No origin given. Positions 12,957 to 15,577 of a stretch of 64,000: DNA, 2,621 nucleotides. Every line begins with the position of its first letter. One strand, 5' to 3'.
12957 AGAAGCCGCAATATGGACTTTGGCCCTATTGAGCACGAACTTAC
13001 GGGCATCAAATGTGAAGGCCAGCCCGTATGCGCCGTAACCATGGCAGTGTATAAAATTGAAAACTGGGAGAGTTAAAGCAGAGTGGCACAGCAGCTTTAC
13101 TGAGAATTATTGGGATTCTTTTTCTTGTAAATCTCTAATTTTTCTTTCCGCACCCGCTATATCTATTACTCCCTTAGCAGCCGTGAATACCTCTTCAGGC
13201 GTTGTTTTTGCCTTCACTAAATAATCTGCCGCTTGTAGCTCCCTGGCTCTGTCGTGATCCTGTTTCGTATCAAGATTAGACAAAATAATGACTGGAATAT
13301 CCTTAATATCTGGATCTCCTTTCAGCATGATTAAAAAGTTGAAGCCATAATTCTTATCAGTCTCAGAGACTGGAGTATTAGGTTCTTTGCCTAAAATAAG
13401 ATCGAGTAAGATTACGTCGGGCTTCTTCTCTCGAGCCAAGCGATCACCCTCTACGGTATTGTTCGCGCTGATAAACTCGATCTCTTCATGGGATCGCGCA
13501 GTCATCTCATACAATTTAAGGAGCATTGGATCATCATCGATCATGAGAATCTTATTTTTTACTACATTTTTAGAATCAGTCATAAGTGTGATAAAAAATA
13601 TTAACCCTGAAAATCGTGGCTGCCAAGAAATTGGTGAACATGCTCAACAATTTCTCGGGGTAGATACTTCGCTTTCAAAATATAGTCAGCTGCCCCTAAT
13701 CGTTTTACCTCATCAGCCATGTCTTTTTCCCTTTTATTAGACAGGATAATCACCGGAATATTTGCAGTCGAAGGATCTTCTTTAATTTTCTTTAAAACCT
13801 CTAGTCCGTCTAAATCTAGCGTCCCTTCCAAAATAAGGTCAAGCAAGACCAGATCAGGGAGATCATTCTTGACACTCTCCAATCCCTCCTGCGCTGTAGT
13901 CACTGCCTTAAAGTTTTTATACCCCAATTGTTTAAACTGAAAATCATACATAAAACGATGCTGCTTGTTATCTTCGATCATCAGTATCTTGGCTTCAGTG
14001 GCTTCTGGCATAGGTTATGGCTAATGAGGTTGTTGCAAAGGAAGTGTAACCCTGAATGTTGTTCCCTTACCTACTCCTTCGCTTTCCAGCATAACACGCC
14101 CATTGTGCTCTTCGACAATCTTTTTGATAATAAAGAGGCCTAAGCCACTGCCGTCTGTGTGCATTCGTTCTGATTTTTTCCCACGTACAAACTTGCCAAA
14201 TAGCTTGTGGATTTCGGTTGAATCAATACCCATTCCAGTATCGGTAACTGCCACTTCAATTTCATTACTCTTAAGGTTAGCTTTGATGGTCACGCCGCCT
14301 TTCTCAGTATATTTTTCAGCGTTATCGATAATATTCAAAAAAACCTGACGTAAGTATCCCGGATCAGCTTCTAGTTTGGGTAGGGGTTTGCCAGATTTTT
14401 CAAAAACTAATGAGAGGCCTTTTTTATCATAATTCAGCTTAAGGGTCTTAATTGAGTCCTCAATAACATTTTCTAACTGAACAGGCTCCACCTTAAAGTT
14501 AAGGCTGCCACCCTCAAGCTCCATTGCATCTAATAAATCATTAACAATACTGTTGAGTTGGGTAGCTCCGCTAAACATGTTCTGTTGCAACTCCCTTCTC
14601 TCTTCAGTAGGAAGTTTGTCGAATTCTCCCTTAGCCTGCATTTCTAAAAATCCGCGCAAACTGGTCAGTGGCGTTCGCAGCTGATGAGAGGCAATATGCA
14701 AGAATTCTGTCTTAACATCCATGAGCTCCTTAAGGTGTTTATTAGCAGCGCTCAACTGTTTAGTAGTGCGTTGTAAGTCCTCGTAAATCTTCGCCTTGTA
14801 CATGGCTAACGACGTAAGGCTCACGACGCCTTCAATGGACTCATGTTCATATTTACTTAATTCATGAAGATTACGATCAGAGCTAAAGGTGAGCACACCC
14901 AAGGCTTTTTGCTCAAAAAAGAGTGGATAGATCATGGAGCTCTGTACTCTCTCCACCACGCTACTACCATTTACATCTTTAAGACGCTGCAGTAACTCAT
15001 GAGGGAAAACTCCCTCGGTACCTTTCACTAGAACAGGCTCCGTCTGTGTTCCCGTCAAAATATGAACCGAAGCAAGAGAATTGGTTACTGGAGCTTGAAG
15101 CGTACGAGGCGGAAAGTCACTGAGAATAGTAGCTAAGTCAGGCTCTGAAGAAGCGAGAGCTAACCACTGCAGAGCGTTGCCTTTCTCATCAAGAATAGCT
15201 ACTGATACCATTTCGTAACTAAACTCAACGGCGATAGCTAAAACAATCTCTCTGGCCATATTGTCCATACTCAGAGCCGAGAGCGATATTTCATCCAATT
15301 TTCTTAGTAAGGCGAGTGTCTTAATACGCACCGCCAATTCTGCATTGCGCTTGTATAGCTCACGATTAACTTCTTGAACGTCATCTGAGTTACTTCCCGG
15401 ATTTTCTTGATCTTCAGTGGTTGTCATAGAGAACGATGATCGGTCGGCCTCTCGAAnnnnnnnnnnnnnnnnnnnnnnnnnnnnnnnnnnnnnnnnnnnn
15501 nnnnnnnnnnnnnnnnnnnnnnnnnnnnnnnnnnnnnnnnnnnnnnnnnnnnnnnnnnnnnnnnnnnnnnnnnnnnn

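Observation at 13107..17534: Duplicated three-part sensory module: polytopic membrane protein plus 92-aa protein plus soluble GAF histidine kinase (copy 1, with two REC-only regulators)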

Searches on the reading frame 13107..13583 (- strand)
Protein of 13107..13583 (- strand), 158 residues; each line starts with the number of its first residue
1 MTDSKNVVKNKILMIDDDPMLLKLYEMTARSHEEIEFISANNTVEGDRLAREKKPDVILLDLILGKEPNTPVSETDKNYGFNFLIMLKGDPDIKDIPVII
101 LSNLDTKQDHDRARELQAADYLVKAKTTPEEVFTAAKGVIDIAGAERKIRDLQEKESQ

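Call 3: search_protein_families(library=pfam, proteins=[window:13107-13583:-], max_evalue=0.1)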
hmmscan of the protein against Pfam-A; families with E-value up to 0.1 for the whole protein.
window:13107-13583:- (158 aa): 1 family
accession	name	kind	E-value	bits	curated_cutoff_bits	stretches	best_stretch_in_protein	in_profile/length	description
PF00072.30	Response_reg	-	1.3e-10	41.9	30.2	1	12-126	1-101/111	Response regulator receiver domain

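Call 4: search_protein_families(library=ncbifam, proteins=[window:13107-13583:-], max_evalue=0.1)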
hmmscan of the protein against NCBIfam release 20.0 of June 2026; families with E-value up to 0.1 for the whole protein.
window:13107-13583:- (158 aa): 43 families (the best 25 are shown)
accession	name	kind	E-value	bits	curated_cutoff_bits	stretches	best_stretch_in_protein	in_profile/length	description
NF045717.1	DVU0259_DivK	exception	3.8e-11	43.2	160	1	9-108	2-89/117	DVU0259 family response regulator domain-containing protein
TIGR02154.1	PhoB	equivalog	1.8e-10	40.5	296.2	1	9-137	2-117/226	phosphate regulon transcriptional regulator PhoB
NF007135.0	PRK09581.1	equivalog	1.2e-09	37.5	474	1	10-124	3-105/457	PleD family two-component system response regulator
NF041866.1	EpsW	equivalog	5.5e-07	29.3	200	1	11-135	7-120/131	exopolysaccharide biosynthesis response regulator EpsW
NF007935.0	PRK10651.1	equivalog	1.1e-06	28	250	1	9-124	6-109/216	two-component system response regulator NarL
NF040534.1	resp_reg_YycF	equivalog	2.9e-06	26.7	340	1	11-129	2-105/231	response regulator YycF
NF007977.0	PRK10701.1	equivalog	4.5e-06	26.3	330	1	10-135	2-110/241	two-component system response regulator RstA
NF045505.1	RR_RssB_Pseudo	equivalog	4.6e-06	25.9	700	1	9-125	5-107/394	two-component system response regulator RssB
NF007005.1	PRK09468.1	equivalog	5.8e-06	25.9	331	1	9-140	3-119/237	osmolarity response regulator transcription factor OmpR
NF045944.1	ResRegRpaBCyano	equivalog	1.6e-05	24.4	330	1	13-132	1-104/229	response regulator transcription factor RpaB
NF007546.0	PRK10161.1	equivalog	4.8e-05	23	471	1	50-140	42-120/229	phosphate response regulator transcription factor PhoB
NF040689.1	MtrAB_MtrA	equivalog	6.7e-05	22.3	300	1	12-96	1-84/219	MtrAB system response regulator MtrA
NF007346.1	PRK09836.1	equivalog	7e-05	22.7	420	1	11-127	2-104/227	copper/silver response regulator transcription factor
TIGR02875.1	spore_0_A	equivalog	7.7e-05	22.1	200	1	10-124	3-107/262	sporulation transcription factor Spo0A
NF045991.1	RespRegCtrARhodob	equivalog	8.5e-05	22.4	350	1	11-132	2-108/224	response regulator transcription factor CtrA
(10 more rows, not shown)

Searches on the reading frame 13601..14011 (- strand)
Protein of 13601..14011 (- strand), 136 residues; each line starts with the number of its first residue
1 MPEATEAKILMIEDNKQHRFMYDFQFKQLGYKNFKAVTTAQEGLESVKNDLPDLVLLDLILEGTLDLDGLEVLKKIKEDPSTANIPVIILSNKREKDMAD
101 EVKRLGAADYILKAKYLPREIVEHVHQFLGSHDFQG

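Call 3: search_protein_families(library=pfam, proteins=[window:13601-14011:-], max_evalue=0.1)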
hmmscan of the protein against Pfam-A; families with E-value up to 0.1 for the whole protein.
window:13601-14011:- (136 aa): 1 family
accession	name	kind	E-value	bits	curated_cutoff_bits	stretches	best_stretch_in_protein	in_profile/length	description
PF00072.30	Response_reg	-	3.1e-19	69.6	30.2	1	9-123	1-108/111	Response regulator receiver domain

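Call 4: search_protein_families(library=ncbifam, proteins=[window:13601-14011:-], max_evalue=0.1)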
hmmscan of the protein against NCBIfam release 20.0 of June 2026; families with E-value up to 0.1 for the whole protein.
window:13601-14011:- (136 aa): 80 families (the best 25 are shown)
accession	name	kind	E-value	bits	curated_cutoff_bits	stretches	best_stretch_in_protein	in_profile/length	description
TIGR02154.1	PhoB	equivalog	5.1e-19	68.5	296.2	1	7-127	3-118/226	phosphate regulon transcriptional regulator PhoB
NF045505.1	RR_RssB_Pseudo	equivalog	9.1e-14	51.3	700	1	5-114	4-107/394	two-component system response regulator RssB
NF007982.1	PRK10710.1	equivalog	7.2e-13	48.7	380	1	5-129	6-122/235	envelope stress response regulator BaeR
NF041946.1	LuxO_transreg_Vib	equivalog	7.9e-13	48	800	1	11-114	1-98/463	quorum-sensing sigma-54 dependent transcriptional regulator LuxO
NF007546.0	PRK10161.1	equivalog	1.1e-12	48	471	1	8-126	4-117/229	phosphate response regulator transcription factor PhoB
NF040534.1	resp_reg_YycF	equivalog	1.2e-12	47.6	340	1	8-129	2-115/231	response regulator YycF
NF051870.1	NAssimRespRegNtrX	equivalog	1.4e-12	47.2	600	1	7-114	2-105/452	nitrogen assimilation response regulator NtrX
TIGR02875.1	spore_0_A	equivalog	3.3e-12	46.2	200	1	7-127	3-120/262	sporulation transcription factor Spo0A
NF040689.1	MtrAB_MtrA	equivalog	7e-12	45.2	300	1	9-127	1-111/219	MtrAB system response regulator MtrA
NF007135.0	PRK09581.1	equivalog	7.2e-12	44.8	474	1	7-113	3-105/457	PleD family two-component system response regulator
NF041866.1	EpsW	equivalog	7.9e-12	44.9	200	1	7-130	6-126/131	exopolysaccharide biosynthesis response regulator EpsW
NF041733.1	resp_reg_CseB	equivalog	1.5e-11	44.1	350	1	8-114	2-101/228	two-component system response regulator CseB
NF053854.1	RespRegPhoBBctds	equivalog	1.8e-11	43.8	270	1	9-127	1-113/225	two-component system response regulator PhoB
NF008296.0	PRK11083.1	equivalog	2.3e-11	43.5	273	1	6-129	3-118/228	two-component system response regulator CreB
NF007935.0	PRK10651.1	equivalog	3.8e-11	42.6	250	1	5-127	5-122/216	two-component system response regulator NarL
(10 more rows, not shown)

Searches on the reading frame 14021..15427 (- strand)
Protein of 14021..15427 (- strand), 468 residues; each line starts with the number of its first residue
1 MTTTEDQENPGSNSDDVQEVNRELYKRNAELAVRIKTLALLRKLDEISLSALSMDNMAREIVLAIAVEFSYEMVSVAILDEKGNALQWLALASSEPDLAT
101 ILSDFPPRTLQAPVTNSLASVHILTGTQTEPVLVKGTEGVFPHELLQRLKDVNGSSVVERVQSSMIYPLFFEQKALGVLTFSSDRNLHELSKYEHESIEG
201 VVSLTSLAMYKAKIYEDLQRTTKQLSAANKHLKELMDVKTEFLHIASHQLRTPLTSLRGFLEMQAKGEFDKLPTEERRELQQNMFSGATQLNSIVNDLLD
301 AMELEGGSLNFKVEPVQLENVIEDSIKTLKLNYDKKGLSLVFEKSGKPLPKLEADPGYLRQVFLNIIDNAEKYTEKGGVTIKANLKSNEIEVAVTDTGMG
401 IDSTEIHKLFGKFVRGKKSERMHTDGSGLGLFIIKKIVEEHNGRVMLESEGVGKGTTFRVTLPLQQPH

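Call 3: search_protein_families(library=pfam, proteins=[window:14021-15427:-], max_evalue=0.1)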
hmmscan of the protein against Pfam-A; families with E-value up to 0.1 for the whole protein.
window:14021-15427:- (468 aa): 7 families
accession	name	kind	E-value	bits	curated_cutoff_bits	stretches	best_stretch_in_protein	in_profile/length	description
PF02518.31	HATPase_c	-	1.1e-25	90.6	26.4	1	355-465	2-110/111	Histidine kinase-, DNA gyrase B-, and HSP90-like ATPase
PF00512.31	HisKA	-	2.4e-14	53.5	26.9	1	239-305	2-64/66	His Kinase A (phospho-acceptor) domain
PF13581.12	HATPase_c_2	-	2e-06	28.3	27.4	1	363-444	40-113/127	Histidine kinase-like ATPase domain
PF13185.12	GAF_2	-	0.0019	18.8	28.6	1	52-208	2-134/136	GAF domain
PF14501.12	HATPase_c_5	-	0.012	15.9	22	1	362-450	9-91/102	GHKL domain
PF13589.12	HATPase_c_3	-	0.028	14.9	25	1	363-430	7-76/137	Histidine kinase-, DNA gyrase B-, and HSP90-like ATPase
PF01590.32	GAF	-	0.043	14.8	22.4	1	127-208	60-132/133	GAF domain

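Call 4: search_protein_families(library=ncbifam, proteins=[window:14021-15427:-], max_evalue=0.1)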
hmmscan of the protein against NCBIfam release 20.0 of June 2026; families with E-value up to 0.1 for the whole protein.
window:14021-15427:- (468 aa): 93 families (the best 25 are shown)
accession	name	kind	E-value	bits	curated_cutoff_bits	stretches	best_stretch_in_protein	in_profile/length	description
NF046044.1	PnpS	equivalog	1.3e-50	172.5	400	1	231-463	162-390/390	two-component system histidine kinase PnpS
TIGR02966.1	phoR_proteo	equivalog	5.4e-48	163.7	334.2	1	231-462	106-333/333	phosphate regulon sensor histidine kinase PhoR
NF038297.2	hybrid_HK_HrmK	equivalog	6.3e-44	150.6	725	1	190-466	186-459/607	hybrid histidine kinase/response regulator HrmK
TIGR02956.1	TMAO_torS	equivalog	2.5e-43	148.4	676.5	1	215-466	440-684/967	TMAO reductase system sensor histidine kinase/response regulator TorS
NF006800.0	PRK09303.1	equivalog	2.8e-40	138.5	342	1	222-466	134-379/383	histidine kinase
NF008318.0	PRK11107.1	equivalog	1.2e-39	136.1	890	1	224-466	278-520/920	two-component sensor histidine kinase BarA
NF011874.0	PRK15347.1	equivalog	4.6e-38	130.8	852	1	219-466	378-616/921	two component system sensor kinase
NF045911.1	TCSHisKinNblS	equivalog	6.9e-38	130.4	1000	1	234-463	383-619/621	two-component system sensor histidine kinase NblS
NF033092.0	HK_WalK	equivalog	8e-38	130.4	725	1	239-464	372-594/594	cell wall metabolism sensor histidine kinase WalK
NF047874.1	MASE3_PAS_HK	subfamily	1e-37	130.3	560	1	221-465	380-626/655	MASE3 domain-containing sensor histidine kinase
NF008302.0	PRK11091.1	equivalog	1.2e-37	129.6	838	1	231-465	275-506/779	aerobic respiration two-component sensor histidine kinase ArcB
NF041947.1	LuxQ_Vibrio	equivalog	1.8e-36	125.4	1200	1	221-466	454-698/843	quorum-sensing autoinducer 2 sensor kinase/phosphatase LuxQ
NF033091.0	HK_VanS_ACDEFG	equivalog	3.7e-35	121.4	400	1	187-463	15-293/293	vancomycin resistance histidine kinase VanS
NF045901.1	HisKinLetSLeg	equivalog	5e-35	120.8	1650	1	218-465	272-519/906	two-component system sensor histidine kinase LetS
NF007793.0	PRK10490.1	equivalog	1.3e-33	116.1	1123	1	147-467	581-885/895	two-component system sensor histidine kinase KdpD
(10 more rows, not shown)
